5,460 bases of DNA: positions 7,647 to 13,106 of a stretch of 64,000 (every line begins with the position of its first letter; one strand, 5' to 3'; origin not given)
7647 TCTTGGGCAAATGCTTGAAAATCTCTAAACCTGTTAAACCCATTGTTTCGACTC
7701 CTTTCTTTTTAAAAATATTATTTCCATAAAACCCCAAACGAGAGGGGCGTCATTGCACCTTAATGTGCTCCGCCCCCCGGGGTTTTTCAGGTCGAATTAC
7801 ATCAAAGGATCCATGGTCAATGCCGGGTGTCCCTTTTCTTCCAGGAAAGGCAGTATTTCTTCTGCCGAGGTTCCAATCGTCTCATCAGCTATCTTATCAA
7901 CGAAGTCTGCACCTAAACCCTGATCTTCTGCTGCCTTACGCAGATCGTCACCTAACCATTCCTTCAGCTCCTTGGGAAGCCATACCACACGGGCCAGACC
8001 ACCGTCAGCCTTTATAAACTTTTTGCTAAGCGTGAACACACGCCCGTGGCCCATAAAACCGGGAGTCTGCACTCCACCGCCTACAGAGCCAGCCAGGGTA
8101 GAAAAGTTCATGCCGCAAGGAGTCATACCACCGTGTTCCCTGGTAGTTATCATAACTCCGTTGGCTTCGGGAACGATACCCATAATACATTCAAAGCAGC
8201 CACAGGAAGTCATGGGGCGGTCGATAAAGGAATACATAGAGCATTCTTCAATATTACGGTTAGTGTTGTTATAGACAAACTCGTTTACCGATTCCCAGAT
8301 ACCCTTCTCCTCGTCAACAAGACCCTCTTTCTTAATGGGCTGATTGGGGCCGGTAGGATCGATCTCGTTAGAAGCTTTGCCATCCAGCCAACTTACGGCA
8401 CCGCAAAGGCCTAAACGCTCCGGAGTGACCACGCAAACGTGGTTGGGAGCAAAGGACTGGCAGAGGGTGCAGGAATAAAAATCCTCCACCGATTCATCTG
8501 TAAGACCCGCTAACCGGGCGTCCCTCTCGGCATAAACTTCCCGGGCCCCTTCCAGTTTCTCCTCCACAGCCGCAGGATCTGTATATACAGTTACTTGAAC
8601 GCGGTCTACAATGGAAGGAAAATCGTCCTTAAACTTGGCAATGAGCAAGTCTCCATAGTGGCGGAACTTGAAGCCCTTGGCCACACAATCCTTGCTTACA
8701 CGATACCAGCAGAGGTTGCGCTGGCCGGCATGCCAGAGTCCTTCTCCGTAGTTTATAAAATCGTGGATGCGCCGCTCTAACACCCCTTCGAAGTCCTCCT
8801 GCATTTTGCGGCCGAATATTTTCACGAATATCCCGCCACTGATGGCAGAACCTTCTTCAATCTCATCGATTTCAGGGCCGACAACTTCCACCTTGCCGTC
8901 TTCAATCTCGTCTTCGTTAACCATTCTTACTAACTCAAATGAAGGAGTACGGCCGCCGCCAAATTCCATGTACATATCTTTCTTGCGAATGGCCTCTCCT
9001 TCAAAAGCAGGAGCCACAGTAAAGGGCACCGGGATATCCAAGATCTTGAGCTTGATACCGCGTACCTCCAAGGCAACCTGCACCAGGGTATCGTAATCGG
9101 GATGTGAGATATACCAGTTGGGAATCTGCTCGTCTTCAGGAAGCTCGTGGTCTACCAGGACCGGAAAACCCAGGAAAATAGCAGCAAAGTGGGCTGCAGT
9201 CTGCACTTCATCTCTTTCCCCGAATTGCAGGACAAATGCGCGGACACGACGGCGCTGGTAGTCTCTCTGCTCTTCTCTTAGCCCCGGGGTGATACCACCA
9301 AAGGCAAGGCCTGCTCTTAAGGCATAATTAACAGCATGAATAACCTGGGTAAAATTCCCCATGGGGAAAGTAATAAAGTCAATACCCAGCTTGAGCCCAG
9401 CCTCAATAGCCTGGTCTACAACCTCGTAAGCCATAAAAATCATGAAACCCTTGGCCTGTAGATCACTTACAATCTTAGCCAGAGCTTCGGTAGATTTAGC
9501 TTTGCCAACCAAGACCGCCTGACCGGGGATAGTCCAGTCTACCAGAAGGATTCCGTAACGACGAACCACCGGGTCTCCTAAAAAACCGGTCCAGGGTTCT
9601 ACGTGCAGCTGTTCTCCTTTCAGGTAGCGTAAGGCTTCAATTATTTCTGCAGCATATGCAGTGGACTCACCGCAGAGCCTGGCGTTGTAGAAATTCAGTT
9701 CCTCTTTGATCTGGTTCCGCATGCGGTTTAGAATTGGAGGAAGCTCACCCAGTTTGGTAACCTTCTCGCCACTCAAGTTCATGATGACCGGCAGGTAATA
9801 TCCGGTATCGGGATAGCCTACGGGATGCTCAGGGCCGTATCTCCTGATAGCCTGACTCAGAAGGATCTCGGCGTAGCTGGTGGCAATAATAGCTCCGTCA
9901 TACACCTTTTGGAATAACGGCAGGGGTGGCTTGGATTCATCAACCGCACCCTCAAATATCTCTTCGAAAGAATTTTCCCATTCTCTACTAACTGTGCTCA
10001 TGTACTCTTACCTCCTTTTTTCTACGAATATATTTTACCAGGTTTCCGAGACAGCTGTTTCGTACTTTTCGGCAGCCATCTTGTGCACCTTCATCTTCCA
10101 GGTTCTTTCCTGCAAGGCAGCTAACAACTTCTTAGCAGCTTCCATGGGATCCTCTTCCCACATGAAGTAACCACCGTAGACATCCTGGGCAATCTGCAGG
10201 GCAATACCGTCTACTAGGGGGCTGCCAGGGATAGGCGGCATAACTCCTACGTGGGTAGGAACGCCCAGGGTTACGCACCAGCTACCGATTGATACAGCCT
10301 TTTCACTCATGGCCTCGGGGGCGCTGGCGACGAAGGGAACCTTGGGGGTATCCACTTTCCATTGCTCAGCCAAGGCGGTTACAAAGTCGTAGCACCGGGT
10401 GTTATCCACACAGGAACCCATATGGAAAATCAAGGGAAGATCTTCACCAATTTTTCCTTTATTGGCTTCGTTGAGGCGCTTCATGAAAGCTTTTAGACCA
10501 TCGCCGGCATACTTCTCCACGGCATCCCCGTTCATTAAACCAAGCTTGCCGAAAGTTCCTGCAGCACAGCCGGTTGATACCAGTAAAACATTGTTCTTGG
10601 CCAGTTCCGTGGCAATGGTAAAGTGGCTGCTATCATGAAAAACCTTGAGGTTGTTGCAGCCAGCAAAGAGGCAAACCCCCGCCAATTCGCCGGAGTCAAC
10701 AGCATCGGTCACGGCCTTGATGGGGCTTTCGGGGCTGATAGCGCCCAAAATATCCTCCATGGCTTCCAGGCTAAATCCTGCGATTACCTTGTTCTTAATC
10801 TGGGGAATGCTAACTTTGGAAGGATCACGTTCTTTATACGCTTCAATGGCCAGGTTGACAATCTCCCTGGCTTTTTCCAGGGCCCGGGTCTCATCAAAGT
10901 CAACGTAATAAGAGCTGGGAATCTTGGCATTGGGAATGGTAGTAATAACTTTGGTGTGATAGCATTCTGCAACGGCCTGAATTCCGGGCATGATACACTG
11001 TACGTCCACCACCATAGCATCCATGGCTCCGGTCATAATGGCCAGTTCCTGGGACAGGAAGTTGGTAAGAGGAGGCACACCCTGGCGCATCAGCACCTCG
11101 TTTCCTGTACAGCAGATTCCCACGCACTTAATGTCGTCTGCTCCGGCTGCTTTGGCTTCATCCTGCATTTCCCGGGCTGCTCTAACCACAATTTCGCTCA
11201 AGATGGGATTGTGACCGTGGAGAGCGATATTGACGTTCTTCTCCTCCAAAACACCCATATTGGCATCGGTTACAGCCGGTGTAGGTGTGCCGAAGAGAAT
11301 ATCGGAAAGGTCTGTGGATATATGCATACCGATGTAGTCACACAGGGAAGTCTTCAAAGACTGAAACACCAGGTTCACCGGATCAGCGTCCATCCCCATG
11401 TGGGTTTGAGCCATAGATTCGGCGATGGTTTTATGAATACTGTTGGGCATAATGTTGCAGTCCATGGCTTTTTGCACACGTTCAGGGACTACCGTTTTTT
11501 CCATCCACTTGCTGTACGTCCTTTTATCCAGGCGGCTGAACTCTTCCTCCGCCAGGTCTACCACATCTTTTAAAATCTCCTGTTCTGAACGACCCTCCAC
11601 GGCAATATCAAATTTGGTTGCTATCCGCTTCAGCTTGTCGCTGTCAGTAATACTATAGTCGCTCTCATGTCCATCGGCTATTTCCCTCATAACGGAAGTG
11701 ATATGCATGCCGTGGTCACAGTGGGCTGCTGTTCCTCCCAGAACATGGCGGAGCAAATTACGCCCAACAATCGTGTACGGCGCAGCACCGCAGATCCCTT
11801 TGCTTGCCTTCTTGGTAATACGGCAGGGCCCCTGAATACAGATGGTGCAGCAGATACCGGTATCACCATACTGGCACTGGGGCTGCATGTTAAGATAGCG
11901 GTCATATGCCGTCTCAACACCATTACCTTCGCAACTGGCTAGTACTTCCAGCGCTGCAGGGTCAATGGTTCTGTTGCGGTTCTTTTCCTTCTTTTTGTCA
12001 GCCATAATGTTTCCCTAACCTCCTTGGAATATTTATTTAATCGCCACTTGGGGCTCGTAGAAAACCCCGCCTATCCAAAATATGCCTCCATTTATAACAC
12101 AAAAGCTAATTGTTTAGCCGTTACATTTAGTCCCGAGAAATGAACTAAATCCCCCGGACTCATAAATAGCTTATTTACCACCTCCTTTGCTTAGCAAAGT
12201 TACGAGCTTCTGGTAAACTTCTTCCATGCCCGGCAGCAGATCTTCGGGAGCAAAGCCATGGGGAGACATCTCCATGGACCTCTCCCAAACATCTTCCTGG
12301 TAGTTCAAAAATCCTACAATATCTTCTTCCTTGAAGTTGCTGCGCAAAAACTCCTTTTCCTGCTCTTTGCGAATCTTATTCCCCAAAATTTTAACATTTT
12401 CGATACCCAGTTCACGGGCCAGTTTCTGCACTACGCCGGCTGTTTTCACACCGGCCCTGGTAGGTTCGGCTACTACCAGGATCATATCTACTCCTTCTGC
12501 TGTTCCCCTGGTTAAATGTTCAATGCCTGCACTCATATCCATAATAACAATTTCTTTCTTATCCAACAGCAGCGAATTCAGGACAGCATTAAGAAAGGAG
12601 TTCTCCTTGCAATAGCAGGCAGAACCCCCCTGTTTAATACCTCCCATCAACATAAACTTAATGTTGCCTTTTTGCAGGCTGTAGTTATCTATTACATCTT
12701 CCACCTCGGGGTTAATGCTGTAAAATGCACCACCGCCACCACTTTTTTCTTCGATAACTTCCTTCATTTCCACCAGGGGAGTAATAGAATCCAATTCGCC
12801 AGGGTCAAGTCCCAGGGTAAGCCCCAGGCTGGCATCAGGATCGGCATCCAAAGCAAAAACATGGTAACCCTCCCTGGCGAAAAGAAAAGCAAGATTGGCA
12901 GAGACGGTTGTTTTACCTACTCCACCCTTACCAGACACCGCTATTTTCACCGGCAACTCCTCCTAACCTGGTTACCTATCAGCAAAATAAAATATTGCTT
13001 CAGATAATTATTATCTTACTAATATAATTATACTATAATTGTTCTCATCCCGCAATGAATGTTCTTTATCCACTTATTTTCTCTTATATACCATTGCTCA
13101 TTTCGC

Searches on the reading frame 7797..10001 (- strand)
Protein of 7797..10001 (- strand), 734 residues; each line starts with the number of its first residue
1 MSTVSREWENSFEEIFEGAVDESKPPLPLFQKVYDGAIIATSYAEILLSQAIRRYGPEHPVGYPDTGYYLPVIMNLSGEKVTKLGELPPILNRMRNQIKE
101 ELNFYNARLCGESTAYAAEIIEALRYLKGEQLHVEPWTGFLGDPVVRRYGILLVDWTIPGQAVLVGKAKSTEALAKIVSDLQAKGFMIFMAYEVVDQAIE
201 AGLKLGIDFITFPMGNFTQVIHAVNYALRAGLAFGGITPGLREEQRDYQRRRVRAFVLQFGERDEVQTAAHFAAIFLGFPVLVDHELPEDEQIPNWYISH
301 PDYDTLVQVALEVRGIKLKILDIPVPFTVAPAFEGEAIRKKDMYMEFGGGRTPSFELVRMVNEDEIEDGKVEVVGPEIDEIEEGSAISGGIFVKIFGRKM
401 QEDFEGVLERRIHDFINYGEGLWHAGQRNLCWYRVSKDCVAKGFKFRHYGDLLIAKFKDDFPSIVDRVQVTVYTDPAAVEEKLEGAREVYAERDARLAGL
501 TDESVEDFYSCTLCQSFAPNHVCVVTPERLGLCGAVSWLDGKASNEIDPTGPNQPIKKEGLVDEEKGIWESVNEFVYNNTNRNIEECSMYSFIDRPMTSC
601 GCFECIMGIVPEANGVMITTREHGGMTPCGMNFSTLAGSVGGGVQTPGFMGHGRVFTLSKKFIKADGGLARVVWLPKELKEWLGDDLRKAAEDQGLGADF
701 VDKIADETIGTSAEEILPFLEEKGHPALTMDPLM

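Call 53: search_protein_families(library=pfam, proteins=[window:7797-10001:-], max_evalue=0.00001)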
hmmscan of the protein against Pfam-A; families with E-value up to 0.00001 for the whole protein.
window:7797-10001:- (734 aa): 3 families
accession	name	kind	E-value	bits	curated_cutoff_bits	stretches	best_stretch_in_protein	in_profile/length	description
PF19436.4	ACS_CODH_B_C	-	1.1e-124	415.3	25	1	490-734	1-245/245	ACS/CODH beta subunit C-terminal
PF03598.20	CdhC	-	1.5e-66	223.5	24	1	325-479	1-155/155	CO dehydrogenase/acetyl-CoA synthase complex beta subunit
PF18537.6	CODH_A_N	-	1.2e-29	102.6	32.2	1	46-127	2-83/83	Carbon monoxide dehydrogenase subunit alpha N-terminal domain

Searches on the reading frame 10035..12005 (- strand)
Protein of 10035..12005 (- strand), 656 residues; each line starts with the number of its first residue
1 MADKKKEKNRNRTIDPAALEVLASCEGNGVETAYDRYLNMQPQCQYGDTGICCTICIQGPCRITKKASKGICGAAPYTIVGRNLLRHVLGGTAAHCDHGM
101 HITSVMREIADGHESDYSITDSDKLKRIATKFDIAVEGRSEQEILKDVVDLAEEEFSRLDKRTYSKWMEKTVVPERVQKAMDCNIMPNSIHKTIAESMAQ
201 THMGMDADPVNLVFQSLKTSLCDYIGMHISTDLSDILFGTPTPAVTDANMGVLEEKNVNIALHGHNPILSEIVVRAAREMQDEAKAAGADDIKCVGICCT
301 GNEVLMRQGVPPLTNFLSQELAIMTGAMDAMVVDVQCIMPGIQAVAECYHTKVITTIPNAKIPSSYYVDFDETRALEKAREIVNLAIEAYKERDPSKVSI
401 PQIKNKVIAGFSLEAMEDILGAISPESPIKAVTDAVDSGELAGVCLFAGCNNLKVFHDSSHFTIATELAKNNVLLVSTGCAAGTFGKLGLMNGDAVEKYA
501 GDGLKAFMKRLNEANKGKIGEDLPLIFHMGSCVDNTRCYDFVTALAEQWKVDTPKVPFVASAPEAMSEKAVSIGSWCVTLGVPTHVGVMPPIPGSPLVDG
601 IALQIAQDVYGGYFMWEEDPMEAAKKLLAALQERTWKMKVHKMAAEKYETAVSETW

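Call 53: search_protein_families(library=pfam, proteins=[window:10035-12005:-], max_evalue=0.00001)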
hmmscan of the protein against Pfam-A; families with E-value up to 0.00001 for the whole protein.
window:10035-12005:- (656 aa): 1 family
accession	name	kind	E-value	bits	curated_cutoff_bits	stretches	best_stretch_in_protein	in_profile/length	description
PF03063.25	Prismane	-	6.8e-154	513.7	27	1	51-620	1-512/513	Prismane/CO dehydrogenase family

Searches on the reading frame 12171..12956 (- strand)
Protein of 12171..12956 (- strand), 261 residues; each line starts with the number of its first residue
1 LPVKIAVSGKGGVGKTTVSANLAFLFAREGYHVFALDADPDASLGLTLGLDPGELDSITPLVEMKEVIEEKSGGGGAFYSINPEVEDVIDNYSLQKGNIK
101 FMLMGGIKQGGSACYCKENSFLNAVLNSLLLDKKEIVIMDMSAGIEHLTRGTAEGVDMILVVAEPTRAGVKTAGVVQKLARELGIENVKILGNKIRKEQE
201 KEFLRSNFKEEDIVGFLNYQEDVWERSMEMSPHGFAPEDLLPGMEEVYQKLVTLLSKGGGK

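Call 53: search_protein_families(library=pfam, proteins=[window:12171-12956:-], max_evalue=0.00001)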
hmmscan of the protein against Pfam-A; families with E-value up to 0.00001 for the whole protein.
window:12171-12956:- (261 aa): 5 families
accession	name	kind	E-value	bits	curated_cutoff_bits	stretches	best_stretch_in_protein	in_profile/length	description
PF01656.29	CbiA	-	2.5e-18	66.7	25.4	1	5-230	2-122/125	CobQ/CobB/MinD/ParA nucleotide binding domain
PF13614.12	AAA_31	-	5.8e-11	43.1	27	1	9-167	9-151/177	AAA domain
PF10609.15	ParA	-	5.5e-10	39.5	27.1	1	6-39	8-41/246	NUBPL iron-transfer P-loop NTPase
PF02374.21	ArsA_ATPase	-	1.9e-08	34.3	24.3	1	5-45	4-44/305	Anion-transporting ATPase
PF00142.24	Fer4_NifH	-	1.2e-06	28.6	25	0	4-44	2-42/271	4Fe-4S iron sulfur cluster binding proteins, NifH/frxC family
